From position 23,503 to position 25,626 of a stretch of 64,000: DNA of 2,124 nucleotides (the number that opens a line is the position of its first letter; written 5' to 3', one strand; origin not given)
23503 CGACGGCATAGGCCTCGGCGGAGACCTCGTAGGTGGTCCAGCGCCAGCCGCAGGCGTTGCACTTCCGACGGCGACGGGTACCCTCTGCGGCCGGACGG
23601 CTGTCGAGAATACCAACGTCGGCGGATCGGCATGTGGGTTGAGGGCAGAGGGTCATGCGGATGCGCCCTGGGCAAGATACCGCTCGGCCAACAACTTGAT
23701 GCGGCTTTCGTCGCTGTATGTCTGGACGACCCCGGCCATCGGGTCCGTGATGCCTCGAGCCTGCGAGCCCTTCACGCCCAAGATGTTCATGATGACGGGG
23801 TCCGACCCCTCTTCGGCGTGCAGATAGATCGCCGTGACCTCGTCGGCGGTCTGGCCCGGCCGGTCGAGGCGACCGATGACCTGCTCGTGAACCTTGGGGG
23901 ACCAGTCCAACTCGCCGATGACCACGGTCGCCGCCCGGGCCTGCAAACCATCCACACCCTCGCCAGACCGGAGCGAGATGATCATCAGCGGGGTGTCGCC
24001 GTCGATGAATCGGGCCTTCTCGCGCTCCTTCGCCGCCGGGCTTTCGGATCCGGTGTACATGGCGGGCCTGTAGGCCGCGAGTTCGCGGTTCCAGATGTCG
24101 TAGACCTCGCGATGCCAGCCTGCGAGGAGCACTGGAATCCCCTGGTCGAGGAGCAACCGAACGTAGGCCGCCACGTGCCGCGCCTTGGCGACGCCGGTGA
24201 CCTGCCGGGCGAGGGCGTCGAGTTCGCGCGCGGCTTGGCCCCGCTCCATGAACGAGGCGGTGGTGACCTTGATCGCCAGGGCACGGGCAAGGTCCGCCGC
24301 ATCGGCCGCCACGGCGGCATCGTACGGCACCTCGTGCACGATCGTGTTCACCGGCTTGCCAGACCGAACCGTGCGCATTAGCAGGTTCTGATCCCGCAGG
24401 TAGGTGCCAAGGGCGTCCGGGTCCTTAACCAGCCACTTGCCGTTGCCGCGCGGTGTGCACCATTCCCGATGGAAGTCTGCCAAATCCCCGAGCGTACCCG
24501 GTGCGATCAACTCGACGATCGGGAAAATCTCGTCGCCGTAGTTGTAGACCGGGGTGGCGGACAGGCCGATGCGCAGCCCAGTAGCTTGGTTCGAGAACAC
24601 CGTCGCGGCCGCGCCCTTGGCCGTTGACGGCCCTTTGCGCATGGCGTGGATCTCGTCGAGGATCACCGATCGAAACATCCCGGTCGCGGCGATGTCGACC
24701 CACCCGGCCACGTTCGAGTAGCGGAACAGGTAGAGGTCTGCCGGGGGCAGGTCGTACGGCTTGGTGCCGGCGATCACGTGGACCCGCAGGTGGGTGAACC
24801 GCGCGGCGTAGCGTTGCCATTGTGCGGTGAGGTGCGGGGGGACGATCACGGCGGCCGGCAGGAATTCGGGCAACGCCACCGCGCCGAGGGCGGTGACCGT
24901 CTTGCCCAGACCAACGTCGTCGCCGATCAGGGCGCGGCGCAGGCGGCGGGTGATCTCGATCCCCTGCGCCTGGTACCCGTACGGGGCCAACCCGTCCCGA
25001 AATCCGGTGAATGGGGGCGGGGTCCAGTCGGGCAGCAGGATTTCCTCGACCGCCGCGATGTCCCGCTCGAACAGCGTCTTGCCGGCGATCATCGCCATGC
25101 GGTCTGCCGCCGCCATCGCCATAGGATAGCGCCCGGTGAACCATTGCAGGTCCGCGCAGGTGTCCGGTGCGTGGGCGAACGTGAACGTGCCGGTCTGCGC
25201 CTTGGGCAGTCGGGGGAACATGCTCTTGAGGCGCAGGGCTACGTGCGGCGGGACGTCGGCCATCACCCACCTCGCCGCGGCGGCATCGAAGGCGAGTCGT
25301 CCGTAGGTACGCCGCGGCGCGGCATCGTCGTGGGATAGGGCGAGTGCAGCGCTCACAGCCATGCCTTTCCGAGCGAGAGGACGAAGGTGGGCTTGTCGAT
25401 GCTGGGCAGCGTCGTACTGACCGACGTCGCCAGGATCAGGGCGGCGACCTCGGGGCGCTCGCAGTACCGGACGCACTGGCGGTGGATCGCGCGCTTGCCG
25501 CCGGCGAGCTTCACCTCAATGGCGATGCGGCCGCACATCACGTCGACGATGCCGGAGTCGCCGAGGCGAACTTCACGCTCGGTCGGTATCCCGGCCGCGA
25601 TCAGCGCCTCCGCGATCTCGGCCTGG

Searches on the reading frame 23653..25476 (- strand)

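Call 88: search_protein_families(library=pfam, proteins=[window:23653-25476:-], max_evalue=0.00001)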
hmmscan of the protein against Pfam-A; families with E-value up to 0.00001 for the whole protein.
window:23653-25476:- (607 aa): 1 family
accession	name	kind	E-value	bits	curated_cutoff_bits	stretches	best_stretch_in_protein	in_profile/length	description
PF00176.29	SNF2-rel_dom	-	3.7e-12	46.4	24.9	1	168-342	1-196/290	SNF2-related domain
